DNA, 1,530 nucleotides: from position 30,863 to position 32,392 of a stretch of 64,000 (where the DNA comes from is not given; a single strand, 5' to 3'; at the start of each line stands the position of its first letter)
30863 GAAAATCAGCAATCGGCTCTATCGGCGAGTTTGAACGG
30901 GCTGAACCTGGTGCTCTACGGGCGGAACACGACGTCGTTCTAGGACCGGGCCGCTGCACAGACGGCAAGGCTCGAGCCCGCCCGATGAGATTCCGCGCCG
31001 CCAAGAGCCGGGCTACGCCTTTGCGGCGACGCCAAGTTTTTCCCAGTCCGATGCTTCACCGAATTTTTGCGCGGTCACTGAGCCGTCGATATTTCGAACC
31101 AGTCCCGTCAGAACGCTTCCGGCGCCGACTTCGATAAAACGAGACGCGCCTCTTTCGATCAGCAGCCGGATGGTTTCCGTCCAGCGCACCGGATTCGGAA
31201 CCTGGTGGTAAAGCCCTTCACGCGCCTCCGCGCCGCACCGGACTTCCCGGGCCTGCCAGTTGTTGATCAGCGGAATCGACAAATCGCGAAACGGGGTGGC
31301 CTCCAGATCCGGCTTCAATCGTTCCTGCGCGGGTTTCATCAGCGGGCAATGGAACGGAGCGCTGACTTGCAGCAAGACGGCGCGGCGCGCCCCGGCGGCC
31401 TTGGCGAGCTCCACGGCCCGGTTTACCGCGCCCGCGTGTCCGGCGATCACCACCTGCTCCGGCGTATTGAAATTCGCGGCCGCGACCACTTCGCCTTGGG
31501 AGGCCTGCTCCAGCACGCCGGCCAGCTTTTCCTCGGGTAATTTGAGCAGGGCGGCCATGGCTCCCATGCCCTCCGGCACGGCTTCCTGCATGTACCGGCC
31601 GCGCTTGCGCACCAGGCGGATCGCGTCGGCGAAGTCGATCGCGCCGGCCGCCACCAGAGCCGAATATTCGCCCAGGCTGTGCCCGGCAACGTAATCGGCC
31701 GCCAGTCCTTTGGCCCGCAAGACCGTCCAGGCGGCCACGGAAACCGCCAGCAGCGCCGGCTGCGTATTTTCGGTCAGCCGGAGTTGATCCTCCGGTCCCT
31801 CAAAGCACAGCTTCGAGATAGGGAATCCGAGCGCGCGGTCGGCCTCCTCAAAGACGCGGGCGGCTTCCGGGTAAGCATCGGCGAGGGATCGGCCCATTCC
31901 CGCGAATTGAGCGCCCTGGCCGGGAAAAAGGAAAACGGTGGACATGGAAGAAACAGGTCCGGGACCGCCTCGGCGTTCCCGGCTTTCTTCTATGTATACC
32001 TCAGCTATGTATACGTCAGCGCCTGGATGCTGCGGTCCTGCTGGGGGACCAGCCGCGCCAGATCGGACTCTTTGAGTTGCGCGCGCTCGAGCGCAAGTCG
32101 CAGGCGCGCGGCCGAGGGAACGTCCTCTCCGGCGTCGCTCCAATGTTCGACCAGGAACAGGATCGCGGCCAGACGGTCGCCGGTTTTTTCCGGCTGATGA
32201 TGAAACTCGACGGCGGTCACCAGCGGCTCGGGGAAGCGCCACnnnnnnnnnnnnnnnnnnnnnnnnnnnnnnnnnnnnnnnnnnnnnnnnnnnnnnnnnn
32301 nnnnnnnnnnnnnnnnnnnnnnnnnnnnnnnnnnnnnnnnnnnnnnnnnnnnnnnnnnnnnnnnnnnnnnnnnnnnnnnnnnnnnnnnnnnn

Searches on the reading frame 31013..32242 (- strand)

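Call 49: search_protein_families(library=pfam, proteins=[window:31013-32242:-], max_evalue=0.00001)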
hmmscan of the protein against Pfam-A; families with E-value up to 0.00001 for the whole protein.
window:31013-32242:- (409 aa): 1 family
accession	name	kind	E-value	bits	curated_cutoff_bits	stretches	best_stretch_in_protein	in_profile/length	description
PF00698.26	Acyl_transf_1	-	1.9e-47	162.7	32.7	1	103-382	1-275/319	Acyl transferase domain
